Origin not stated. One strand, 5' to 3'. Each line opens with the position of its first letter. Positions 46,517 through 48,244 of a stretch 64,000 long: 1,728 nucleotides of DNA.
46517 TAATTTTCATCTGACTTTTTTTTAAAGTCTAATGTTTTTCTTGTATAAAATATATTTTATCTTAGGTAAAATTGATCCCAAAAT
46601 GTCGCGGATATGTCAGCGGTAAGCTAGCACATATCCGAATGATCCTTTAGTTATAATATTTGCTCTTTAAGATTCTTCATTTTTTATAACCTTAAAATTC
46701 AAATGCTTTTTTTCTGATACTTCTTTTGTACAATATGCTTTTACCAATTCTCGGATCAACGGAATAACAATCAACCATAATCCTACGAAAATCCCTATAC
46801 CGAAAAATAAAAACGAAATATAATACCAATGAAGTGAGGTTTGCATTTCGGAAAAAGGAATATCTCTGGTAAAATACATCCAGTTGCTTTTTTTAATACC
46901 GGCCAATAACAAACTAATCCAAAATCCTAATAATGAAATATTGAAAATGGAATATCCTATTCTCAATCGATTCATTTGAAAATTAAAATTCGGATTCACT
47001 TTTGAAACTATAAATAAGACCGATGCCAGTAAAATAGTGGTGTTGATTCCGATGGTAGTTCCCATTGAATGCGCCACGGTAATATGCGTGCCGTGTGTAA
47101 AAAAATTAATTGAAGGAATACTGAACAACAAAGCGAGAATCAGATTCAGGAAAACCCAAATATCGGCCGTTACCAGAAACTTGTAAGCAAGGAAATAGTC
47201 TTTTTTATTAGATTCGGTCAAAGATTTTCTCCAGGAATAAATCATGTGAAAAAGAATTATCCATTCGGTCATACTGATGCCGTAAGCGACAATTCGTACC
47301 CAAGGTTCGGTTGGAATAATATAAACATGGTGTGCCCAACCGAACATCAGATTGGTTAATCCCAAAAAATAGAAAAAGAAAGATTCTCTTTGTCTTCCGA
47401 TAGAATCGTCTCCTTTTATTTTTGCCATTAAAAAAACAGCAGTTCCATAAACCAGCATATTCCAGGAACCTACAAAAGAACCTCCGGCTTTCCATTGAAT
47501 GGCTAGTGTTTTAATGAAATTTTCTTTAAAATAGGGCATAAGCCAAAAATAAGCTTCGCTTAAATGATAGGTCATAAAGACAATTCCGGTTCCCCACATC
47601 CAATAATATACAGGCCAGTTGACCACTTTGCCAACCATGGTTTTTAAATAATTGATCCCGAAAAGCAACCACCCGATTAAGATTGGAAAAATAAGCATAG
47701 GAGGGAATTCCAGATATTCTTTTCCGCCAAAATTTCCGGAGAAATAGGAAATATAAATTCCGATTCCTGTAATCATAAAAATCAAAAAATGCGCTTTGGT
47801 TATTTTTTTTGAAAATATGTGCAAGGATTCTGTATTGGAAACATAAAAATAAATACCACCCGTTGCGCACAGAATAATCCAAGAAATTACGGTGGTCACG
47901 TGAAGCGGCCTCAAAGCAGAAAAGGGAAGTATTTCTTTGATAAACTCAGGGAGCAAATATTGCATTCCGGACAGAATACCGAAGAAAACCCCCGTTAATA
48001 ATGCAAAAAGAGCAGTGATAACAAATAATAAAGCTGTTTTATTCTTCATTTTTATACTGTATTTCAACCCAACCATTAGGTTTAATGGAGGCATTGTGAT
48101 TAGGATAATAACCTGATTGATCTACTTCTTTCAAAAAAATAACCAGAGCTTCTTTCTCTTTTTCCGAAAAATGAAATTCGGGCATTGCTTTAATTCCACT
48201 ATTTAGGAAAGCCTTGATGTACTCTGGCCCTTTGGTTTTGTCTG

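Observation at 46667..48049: Second NorB-like heme-copper protein with a rewired active site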

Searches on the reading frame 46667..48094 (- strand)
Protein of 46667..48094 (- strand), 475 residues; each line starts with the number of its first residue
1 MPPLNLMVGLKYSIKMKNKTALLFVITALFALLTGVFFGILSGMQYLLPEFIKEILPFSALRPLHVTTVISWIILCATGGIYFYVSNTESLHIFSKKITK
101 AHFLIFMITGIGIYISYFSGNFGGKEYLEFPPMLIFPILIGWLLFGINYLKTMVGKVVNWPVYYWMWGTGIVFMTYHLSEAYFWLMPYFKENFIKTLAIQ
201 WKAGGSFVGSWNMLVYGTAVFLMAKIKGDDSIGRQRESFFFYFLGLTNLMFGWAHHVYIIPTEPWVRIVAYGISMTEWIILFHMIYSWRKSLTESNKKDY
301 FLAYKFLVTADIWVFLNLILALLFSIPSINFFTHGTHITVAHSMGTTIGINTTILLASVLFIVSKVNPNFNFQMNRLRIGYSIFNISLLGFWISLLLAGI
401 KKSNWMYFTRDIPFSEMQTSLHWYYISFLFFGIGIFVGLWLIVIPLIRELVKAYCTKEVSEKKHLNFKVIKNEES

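Call 6: search_protein_families(library=pfam, proteins=[window:46667-48094:-], max_evalue=0.01)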
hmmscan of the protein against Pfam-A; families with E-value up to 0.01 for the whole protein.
window:46667-48094:- (475 aa): 1 family
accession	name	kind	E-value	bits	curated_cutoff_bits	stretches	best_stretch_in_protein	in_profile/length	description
PF00115.25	COX1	-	9.9e-28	97.6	34.8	1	20-431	2-433/436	Cytochrome C and Quinol oxidase polypeptide I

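Call 7: search_protein_families(library=ncbifam, proteins=[window:46667-48094:-], max_evalue=0.01)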
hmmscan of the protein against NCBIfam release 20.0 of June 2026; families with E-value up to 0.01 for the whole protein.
window:46667-48094:- (475 aa): 2 families
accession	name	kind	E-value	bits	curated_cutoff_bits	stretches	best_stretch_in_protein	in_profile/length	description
TIGR00780.1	ccoN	equivalog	3.7e-08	32.7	583.15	1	22-402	9-405/474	cytochrome-c oxidase, cbb3-type subunit I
NF011053.0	PRK14485.1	subfamily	0.00028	19.2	1080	1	14-408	8-413/716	putative bifunctional cbb3-type cytochrome c oxidase subunit I/II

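Call 9: find_homologous_proteins(query=window:46667-48049:-, max_evalue=0.00001)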
Query window:46667-48049:- (460 aa): 2276 proteins with E <= 0.00001 among 8000 candidates; the best 120 are listed.
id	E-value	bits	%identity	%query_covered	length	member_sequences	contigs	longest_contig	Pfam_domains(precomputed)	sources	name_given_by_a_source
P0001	0.0e+0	1015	98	100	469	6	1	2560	PF00115.26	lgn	-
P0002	1.7e-244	830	79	98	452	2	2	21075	PF00115.26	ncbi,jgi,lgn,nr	ncbi:MAG TPA: cbb3-type cytochrome c oxidase subunit I [Flavobacterium sp.]|jgi:nitric oxide reducta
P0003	1.8e-244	830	83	97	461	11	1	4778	PF00115.26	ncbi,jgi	jgi:nitric oxide reductase subunit B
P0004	9.2e-243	824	82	97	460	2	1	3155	PF00115.26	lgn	-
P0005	3.6e-237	806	80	96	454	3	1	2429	PF00115.26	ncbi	-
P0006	5.8e-230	782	79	97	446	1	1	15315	PF00115.26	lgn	-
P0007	3.3e-227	773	76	96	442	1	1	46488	PF00115.26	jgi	jgi:nitric oxide reductase subunit B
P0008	7.2e-227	772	73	100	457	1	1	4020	PF00115.26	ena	-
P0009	8.7e-224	762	74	97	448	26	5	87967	PF00115.26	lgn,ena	-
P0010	3.8e-217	740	74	95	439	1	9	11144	PF00115.26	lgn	-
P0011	8.0e-217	739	70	98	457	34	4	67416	PF00115.26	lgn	-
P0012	8.9e-217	739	71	98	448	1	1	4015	PF00115.26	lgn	-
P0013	2.0e-215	734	72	95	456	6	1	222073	PF00115.26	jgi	jgi:nitric oxide reductase subunit B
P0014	3.0e-214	730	71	100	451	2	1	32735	PF00115.26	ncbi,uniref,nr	ncbi:MAG TPA: cbb3-type cytochrome c oxidase subunit I [Flavobacterium sp.]|uniref:cbb3-type cytochr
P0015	9.8e-209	712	68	95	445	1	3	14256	PF00115.26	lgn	-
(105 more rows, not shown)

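Call 23: find_related_loci(query=window:46667-48049:-, collection=genome_contigs, flank=10000)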
Query window:46667-48049:- (460 aa) in genome_contigs; peptide patterns used: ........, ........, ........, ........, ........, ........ (x = any residue, [..] = any of these).
258 stretches matched a pattern; 229 encode a relative of the query (tblastn E <= 1e-3); the best 80 are kept; 80 distinct loci.
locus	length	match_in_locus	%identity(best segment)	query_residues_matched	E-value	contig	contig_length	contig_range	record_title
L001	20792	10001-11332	83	1-444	0e+0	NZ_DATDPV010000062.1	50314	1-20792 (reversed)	MAG: Flavobacterium sp. isolate SMAG_U7930 k141_1264319, whole genome shotgun sequence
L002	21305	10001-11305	71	1-435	0e+0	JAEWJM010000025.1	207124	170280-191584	MAG: Bacteroidetes bacterium isolate OH_PBrB_151 k127_242878, whole genome shotgun sequence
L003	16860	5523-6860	74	1-446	0e+0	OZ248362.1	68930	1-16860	Flavobacteriaceae bacterium isolate GE-10 genome assembly, chromosome: GE-10-c18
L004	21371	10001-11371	69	1-460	0e+0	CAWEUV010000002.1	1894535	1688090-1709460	MAG: uncultured Flavobacteriaceae bacterium isolate MFD05674.bin.1.135 genome assembly, contig: contig_45925, whole geno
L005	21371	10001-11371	70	1-460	0e+0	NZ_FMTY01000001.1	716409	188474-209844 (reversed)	Flavobacterium saliperosum strain CGMCC 1.3801, whole genome shotgun sequence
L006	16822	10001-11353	71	1-460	0e+0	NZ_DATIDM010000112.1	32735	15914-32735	MAG: Flavobacterium sp. isolate SMAG_U16343 k141_209184, whole genome shotgun sequence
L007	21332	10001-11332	70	1-446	0e+0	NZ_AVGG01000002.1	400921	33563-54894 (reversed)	Flavobacterium limnosediminis JC2902 FLJC2902T_2, whole genome shotgun sequence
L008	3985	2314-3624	72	1-437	0e+0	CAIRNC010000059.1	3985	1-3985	MAG: uncultured Bacteroidetes bacterium isolate Ja_bin-6206 genome assembly, contig: bin-6206:059/564, whole genome shot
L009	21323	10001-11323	63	1-441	0e+0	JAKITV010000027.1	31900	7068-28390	MAG: Flavobacteriaceae bacterium isolate D96SM.bin.50 NODE_1082_length_31900_cov_5.090737, whole genome shotgun sequence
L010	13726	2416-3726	63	1-437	0e+0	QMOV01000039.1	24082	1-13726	MAG: Bacteroidetes bacterium isolate B1_G11 B1_Guay11_scaffold_00096, whole genome shotgun sequence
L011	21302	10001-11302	66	1-436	0e+0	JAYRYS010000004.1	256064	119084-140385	MAG: Flavobacterium sp. isolate EBPR_s431bin.9 NODE_65_length_256064_cov_3.409952, whole genome shotgun sequence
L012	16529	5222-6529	65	1-436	0e+0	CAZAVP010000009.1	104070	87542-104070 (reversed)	MAG TPA_asm: uncultured Chryseobacterium sp. isolate SRP220891_co3_210 genome assembly, contig: NODE_93_length_104070_co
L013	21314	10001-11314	63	1-438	0e+0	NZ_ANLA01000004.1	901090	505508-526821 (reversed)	Xanthomarina gelatinilytica strain AK20 contig4, whole genome shotgun sequence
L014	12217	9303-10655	63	3-460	0e+0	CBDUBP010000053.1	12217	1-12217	MAG TPA_asm: uncultured bacterium isolate ERR2431955_binner23_Refined_84 genome assembly, contig: ERZ23878311.3327, whol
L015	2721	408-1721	62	1-438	0e+0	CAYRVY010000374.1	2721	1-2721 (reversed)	MAG TPA_asm: uncultured Flavobacteriaceae bacterium isolate SRP215229_co1_17 genome assembly, contig: NODE_32906_length_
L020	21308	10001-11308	65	1-436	0e+0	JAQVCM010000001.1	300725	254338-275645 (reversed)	MAG: Crocinitomicaceae bacterium isolate STD2_89 NODE_33_length_300725_cov_7.789543_Sandtown_D2, whole genome shotgun se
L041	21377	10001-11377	57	1-457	1e-174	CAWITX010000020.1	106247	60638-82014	MAG: uncultured Flavobacteriaceae bacterium isolate MFD01721.bin.1.346 genome assembly, contig: contig_9817, whole genom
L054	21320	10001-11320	58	1-440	3e-167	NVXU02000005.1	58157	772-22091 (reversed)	MAG: Fluviicola sp. isolate NORP3 CoAssembly_116755, whole genome shotgun sequence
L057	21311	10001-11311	56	1-437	3e-166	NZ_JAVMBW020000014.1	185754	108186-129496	Aequorivita marina strain S2608 scaffold14_size185754, whole genome shotgun sequence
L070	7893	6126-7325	60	30-435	1e-162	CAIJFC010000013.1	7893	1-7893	MAG: uncultured Bacteroidetes bacterium isolate Erken-D8_bin-0124 genome assembly, contig: bin-0124:013/366, whole genom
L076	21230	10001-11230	57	30-441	9e-161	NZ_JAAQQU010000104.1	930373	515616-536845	Flavobacterium sp. J49 482, whole genome shotgun sequence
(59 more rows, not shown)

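Call 30: search_solved_structures(query=window:46667-48049:-, max_evalue=0.001, show_alignments=3)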
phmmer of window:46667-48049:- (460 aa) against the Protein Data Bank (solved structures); distinct sequences matched with E-value up to 0.001: 2.
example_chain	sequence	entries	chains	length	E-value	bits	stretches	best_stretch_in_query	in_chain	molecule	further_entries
4xyd_A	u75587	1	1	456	1e-14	57.5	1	5-428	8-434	Nitric-oxide reductase subunit B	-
3o0r_B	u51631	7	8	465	7e-08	35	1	9-380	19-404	Nitric oxide reductase subunit B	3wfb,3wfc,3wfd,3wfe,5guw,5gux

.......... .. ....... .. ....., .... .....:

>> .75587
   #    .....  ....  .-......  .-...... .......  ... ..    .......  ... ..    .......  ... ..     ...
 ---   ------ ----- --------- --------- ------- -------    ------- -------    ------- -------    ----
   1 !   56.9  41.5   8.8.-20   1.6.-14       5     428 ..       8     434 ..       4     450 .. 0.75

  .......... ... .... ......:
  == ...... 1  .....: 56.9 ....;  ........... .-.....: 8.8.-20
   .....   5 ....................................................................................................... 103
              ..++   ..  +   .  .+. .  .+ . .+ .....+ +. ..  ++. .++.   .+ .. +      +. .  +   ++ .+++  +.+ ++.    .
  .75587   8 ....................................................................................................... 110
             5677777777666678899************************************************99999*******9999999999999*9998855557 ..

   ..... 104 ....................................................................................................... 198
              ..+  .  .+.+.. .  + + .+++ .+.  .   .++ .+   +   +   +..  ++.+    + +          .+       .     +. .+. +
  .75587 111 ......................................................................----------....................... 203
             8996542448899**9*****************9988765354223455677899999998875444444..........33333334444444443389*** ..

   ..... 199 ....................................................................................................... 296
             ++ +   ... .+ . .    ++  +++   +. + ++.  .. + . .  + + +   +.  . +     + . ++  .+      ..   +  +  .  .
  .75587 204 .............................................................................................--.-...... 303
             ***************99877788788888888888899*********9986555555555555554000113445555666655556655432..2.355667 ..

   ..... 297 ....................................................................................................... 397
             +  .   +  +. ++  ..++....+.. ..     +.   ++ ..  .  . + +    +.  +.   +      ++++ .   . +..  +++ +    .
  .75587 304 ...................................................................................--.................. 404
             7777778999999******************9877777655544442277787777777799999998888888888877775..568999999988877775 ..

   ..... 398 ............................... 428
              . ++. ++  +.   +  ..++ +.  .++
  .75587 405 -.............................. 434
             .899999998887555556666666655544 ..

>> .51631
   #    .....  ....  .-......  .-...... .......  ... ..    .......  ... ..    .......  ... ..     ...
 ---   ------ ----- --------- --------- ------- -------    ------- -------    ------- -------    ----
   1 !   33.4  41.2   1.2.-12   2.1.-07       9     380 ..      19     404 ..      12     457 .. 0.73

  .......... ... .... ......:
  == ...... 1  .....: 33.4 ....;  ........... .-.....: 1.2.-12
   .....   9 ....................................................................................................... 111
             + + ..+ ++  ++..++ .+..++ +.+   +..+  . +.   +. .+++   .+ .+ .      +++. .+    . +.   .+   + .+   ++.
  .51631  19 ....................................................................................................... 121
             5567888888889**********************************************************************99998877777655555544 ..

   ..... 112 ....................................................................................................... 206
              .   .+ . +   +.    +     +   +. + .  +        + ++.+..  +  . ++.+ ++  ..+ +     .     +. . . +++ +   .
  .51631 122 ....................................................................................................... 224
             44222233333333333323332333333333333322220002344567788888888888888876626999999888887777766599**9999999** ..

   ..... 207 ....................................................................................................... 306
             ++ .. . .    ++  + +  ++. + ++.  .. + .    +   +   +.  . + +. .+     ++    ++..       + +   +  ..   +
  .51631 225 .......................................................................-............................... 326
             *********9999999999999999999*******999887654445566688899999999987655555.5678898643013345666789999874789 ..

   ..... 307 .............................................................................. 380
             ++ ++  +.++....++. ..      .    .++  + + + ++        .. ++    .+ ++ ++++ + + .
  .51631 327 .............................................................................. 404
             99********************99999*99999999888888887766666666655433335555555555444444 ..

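Call 31: find_encoding_contigs(protein=P0001, flank=5000, max_places=4)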
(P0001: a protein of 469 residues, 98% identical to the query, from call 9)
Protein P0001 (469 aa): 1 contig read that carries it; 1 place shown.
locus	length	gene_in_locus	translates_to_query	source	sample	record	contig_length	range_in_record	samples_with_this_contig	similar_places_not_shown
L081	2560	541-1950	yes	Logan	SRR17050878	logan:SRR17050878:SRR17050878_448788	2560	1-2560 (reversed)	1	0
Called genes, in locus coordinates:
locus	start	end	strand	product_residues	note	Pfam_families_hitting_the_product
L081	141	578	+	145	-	PF00034:Cytochrom_C, PF13442:Cytochrome_CBB3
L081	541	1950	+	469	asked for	PF00115:COX1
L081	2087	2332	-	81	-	PF03626:COX4_pro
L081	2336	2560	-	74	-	?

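Call 43: search_protein_representatives(protein=window:46667-48049:-)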
Query: 460 residues. Proteins with E-value up to 0.001 (for the whole library): 491; up to 1e-10: 272; up to 1e-30: 124. The best 150 are listed.
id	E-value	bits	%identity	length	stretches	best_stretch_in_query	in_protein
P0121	1.7e-134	465.7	50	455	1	3-441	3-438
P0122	6.8e-123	427.5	45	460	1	5-434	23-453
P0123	8.9e-123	427.1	46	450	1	3-432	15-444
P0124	8.4e-120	417.3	61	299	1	6-302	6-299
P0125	6.8e-116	404.4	45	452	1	6-438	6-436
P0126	2.5e-108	379.4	43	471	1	4-447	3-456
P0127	4.3e-107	375.4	80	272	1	159-365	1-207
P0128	1.2e-106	373.9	42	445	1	3-434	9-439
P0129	7.0e-103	361.5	40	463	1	7-447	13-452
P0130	9.4e-103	361.1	49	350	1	8-347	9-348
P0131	3.3e-98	346.1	44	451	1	7-436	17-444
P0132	1.0e-97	344.4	40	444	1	9-433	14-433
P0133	2.6e-96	339.8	40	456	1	5-447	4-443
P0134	2.8e-95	336.4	47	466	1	5-315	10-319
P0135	3.6e-94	332.8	63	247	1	193-435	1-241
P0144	4.9e-87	309.2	37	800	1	8-427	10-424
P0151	4.2e-70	253.4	40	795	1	8-345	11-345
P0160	2.6e-60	221.1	34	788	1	16-384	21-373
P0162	2.1e-58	214.8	38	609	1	15-276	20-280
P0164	6.1e-58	213.3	30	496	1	16-456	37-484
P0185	3.1e-48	181.3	28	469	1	36-427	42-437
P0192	4.8e-47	177.4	33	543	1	40-436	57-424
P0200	9.6e-44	166.5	30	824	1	14-424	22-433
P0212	1.8e-38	149.1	28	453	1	8-432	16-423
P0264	9.7e-26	107.1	24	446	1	3-431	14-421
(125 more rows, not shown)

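Call 46: search_protein_families(library=pfam, proteins=[P0144, P0151, P0160, P0200, P0162, P0192, P0164, P0212, P0264], max_evalue=0.01)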
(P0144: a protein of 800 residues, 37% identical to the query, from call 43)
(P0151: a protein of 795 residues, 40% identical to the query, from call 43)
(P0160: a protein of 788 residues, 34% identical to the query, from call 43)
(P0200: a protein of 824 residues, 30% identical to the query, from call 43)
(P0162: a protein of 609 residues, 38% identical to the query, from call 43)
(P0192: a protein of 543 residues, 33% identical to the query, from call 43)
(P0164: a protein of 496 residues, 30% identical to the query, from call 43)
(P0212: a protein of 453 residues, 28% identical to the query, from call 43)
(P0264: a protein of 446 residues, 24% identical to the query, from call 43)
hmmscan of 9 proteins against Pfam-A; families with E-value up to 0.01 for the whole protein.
P0144 (800 aa): 5 families
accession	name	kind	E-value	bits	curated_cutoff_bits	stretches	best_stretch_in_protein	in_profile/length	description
PF00115.25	COX1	-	1e-27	97.6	34.8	1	7-414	2-434/436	Cytochrome C and Quinol oxidase polypeptide I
PF13442.11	Cytochrome_CBB3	-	7.7e-25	87.4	27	3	590-679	2-68/68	Cytochrome C oxidase, cbb3-type, subunit III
PF00034.26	Cytochrom_C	-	8.2e-24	85.2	21.3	3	591-682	1-89/90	Cytochrome c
PF02433.20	FixO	-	2.5e-15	57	29.6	1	514-562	103-151/219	Cytochrome C oxidase, mono-heme subunit/FixO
PF02167.20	Cytochrom_C1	-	0.0076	16.4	22.8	0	701-725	14-37/219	Cytochrome C1 family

P0151 (795 aa): 4 families
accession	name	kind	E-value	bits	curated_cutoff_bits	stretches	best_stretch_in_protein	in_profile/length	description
PF13442.11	Cytochrome_CBB3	-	2.7e-24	85.7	27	3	574-662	3-68/68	Cytochrome C oxidase, cbb3-type, subunit III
PF00115.25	COX1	-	6.6e-21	75.1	34.8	1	8-414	2-436/436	Cytochrome C and Quinol oxidase polypeptide I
PF00034.26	Cytochrom_C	-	2.5e-20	74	21.3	2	574-665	1-89/90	Cytochrome c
PF02433.20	FixO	-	5.6e-08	33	29.6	1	500-543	102-145/219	Cytochrome C oxidase, mono-heme subunit/FixO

P0160 (788 aa): 4 families
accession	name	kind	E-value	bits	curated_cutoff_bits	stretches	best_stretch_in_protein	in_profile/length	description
PF13442.11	Cytochrome_CBB3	-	4.2e-26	91.5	27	3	683-776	3-68/68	Cytochrome C oxidase, cbb3-type, subunit III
PF00115.25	COX1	-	6e-24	85.1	34.8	1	10-379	2-407/436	Cytochrome C and Quinol oxidase polypeptide I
PF00034.26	Cytochrom_C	-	1.3e-21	78.2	21.3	3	465-537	1-89/90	Cytochrome c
PF02433.20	FixO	-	3.1e-08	33.8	29.6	1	486-527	104-145/219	Cytochrome C oxidase, mono-heme subunit/FixO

P0200 (824 aa): 3 families
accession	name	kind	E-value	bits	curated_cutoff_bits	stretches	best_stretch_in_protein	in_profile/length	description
PF00115.25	COX1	-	3.7e-12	46.3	34.8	1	18-406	4-412/436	Cytochrome C and Quinol oxidase polypeptide I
PF13442.11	Cytochrome_CBB3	-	1.8e-09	38.2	27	1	604-688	3-68/68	Cytochrome C oxidase, cbb3-type, subunit III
PF00034.26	Cytochrom_C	-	4.9e-07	31.4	21.3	1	605-691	2-89/90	Cytochrome c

P0162 (609 aa): 1 family
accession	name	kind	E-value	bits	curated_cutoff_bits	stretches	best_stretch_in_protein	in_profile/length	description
PF00115.25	COX1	-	5.4e-22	78.7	34.8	1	11-289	3-301/436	Cytochrome C and Quinol oxidase polypeptide I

P0192 (543 aa): 3 families
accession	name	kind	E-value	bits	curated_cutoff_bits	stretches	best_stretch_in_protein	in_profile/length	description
PF13442.11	Cytochrome_CBB3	-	9.6e-12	45.5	27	1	470-538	3-68/68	Cytochrome C oxidase, cbb3-type, subunit III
PF00115.25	COX1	-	1.6e-11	44.2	34.8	1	28-383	6-411/436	Cytochrome C and Quinol oxidase polypeptide I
PF00034.26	Cytochrom_C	-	7.2e-10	40.5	21.3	1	473-515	4-46/90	Cytochrome c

P0164 (496 aa): 1 family
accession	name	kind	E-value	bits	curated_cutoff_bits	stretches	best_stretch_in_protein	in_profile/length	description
PF00115.25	COX1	-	7.7e-19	68.3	34.8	1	28-420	4-407/436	Cytochrome C and Quinol oxidase polypeptide I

P0212 (453 aa): 1 family
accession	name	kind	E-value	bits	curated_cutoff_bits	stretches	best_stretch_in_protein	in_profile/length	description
PF00115.25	COX1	-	3.4e-18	66.2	34.8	1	13-402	3-426/436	Cytochrome C and Quinol oxidase polypeptide I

P0264 (446 aa): 1 family
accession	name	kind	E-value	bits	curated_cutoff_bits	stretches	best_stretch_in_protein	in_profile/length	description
PF00115.25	COX1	-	2.6e-17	63.3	34.8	1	16-401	2-428/436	Cytochrome C and Quinol oxidase polypeptide I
